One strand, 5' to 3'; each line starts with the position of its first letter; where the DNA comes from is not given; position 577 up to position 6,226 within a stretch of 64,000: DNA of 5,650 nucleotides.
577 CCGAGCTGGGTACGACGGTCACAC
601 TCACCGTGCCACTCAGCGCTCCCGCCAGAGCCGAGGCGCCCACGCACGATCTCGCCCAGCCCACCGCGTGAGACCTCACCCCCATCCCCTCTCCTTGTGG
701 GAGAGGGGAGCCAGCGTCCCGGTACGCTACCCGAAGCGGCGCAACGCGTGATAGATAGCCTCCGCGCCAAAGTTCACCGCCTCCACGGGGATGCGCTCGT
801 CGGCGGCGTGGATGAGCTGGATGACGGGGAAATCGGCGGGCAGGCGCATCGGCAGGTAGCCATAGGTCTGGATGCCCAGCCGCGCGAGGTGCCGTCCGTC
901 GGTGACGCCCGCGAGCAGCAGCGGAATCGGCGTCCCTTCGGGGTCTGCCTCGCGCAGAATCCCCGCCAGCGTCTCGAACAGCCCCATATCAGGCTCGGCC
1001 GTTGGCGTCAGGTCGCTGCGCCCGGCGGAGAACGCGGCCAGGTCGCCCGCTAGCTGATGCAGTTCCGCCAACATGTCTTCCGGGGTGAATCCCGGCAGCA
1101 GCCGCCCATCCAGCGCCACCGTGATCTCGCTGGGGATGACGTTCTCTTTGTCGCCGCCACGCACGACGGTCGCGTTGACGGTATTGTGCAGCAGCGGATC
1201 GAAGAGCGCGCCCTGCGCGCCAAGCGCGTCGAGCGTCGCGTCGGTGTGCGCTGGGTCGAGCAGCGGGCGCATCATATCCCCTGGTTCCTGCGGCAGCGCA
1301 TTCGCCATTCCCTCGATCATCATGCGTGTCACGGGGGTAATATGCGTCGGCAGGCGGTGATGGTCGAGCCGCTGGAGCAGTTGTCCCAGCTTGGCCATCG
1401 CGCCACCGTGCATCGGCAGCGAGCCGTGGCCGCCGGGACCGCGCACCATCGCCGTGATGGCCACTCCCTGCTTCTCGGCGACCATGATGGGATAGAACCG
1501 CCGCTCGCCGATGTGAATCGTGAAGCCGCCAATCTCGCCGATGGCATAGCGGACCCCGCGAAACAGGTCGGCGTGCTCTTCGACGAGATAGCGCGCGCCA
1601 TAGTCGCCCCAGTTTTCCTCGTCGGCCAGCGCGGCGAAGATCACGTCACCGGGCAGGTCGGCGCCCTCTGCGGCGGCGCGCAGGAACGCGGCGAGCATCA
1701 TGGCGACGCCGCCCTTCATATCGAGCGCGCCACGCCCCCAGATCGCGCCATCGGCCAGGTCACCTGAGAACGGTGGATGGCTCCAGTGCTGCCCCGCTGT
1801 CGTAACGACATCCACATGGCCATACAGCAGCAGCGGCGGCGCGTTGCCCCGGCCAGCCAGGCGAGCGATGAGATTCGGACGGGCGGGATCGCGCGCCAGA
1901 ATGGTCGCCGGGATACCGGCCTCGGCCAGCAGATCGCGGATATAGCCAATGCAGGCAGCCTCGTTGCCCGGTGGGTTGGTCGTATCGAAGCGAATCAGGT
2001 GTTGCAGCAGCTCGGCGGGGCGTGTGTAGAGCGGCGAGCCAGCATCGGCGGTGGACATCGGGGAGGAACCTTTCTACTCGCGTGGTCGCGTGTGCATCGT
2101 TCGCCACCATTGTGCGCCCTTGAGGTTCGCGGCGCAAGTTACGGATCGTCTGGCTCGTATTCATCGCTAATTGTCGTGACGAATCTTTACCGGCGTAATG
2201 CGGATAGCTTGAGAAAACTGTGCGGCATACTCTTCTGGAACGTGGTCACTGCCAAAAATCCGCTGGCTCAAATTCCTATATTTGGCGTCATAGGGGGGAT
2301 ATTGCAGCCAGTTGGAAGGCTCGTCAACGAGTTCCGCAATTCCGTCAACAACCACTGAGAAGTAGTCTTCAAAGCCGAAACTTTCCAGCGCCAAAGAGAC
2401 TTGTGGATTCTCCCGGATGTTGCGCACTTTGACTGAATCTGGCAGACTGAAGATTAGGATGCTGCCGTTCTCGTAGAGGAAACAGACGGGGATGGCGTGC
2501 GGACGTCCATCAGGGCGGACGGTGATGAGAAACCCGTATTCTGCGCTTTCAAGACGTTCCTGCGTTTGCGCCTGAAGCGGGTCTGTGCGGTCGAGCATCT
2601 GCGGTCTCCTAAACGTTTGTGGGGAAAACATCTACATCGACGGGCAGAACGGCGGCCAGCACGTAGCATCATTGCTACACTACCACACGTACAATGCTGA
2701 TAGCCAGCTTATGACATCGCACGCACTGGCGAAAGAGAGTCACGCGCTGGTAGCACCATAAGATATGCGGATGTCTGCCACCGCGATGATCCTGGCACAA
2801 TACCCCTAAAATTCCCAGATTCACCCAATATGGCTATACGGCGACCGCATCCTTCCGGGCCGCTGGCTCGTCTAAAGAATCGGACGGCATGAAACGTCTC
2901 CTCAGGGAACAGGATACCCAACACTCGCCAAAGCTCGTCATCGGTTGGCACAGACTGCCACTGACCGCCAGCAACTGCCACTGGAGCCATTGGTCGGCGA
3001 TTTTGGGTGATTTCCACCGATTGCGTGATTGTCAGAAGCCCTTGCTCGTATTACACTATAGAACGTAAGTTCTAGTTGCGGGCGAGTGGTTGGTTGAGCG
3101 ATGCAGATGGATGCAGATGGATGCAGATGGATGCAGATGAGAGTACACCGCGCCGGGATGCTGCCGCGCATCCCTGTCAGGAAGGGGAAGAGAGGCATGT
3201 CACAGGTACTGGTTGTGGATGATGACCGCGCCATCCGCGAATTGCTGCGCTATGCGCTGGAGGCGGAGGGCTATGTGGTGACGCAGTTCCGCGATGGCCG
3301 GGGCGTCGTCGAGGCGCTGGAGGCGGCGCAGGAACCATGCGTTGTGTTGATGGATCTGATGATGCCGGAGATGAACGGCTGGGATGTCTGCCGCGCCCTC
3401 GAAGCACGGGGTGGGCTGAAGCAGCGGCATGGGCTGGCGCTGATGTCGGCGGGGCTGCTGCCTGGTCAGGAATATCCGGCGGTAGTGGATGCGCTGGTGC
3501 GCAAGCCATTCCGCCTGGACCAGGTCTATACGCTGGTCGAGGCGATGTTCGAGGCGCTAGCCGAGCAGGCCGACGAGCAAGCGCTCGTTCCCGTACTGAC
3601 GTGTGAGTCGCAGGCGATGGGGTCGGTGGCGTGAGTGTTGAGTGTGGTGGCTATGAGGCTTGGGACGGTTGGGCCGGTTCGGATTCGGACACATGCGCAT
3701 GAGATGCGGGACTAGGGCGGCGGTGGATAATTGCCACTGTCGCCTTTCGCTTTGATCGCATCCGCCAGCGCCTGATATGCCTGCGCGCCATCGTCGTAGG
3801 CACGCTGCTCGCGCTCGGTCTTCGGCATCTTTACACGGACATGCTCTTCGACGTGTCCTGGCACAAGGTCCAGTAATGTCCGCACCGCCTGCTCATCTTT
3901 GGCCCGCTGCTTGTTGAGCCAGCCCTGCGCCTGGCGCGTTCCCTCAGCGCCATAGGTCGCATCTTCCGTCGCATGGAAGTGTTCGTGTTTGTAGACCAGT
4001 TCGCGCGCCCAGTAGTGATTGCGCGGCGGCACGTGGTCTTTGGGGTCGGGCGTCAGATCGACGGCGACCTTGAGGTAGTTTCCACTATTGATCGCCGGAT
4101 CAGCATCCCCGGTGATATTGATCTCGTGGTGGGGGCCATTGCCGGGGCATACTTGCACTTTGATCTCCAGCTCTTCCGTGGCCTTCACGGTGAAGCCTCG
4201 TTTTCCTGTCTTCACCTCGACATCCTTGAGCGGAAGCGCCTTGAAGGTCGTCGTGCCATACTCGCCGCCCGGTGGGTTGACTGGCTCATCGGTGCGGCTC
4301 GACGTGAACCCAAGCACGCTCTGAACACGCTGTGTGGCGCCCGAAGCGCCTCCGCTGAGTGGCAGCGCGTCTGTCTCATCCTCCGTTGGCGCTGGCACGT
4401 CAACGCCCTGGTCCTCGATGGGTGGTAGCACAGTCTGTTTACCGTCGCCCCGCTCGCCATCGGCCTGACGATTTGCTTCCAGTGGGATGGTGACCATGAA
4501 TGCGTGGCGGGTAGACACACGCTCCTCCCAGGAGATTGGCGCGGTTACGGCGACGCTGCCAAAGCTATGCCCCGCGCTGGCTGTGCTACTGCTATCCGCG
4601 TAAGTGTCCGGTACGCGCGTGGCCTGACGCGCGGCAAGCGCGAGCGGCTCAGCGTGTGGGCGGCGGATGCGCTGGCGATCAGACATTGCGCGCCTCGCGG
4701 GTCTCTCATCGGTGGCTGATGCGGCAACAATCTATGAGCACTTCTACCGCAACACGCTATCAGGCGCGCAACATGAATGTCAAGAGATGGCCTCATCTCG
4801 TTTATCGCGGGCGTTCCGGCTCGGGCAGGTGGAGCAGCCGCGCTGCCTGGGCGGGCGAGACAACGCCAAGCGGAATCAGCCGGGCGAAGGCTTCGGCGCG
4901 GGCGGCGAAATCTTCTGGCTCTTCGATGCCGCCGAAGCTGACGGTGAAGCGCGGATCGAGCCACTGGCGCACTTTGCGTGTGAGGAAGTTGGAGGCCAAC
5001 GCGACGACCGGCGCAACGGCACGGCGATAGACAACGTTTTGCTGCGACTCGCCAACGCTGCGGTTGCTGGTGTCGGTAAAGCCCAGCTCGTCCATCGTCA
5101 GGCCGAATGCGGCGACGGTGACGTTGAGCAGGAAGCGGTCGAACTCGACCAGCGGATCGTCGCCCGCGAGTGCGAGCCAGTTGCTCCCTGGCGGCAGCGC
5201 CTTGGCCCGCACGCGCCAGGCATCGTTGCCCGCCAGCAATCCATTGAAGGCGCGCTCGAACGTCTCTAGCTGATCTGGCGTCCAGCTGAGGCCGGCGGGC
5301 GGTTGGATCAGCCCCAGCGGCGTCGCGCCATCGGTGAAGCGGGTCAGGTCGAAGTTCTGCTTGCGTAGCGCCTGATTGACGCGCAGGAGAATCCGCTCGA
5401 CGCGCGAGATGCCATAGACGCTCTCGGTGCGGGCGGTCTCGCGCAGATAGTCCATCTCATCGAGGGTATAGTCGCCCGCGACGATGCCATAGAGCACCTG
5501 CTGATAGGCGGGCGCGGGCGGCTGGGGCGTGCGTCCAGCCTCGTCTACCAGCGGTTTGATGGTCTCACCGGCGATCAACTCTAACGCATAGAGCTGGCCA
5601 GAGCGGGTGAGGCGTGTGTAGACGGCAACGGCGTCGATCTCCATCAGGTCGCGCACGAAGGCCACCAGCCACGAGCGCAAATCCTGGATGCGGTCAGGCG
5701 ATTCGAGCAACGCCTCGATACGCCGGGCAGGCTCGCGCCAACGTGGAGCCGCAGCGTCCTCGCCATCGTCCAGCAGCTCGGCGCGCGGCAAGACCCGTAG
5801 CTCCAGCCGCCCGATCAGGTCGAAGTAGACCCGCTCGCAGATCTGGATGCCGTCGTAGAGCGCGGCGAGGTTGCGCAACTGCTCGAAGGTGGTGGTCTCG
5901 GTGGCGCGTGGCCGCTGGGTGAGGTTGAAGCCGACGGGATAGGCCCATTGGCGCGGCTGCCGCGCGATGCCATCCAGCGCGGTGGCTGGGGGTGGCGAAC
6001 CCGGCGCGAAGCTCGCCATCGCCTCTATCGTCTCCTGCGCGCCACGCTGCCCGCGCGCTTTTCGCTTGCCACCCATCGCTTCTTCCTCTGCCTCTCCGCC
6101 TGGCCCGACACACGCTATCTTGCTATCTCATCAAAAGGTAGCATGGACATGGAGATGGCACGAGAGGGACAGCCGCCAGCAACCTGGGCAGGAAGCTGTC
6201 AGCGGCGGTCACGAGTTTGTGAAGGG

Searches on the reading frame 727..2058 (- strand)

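Call 62: search_protein_families(library=pfam, proteins=[window:727-2058:-], max_evalue=0.0001)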
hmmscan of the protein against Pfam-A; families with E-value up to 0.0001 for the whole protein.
window:727-2058:- (443 aa): 3 families
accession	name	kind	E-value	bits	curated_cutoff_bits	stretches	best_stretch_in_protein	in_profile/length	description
PF01546.33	Peptidase_M20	-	4.3e-26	92.5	24.6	1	77-440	1-205/206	Peptidase family M20/M25/M40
PF07687.19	M20_dimer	-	2.6e-10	40.7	21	1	202-340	10-102/107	Peptidase dimerisation domain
PF04389.22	Peptidase_M28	-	1.2e-08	35.3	21.3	1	62-163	1-81/193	Peptidase family M28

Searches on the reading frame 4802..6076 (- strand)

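Call 62: search_protein_families(library=pfam, proteins=[window:4802-6076:-], max_evalue=0.0001)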
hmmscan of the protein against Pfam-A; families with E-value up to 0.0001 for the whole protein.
window:4802-6076:- (424 aa): 1 family
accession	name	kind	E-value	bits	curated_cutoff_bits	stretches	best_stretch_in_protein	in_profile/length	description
PF04860.17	Phage_portal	-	2.6e-13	50.3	39.1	1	82-414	8-319/321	Phage portal protein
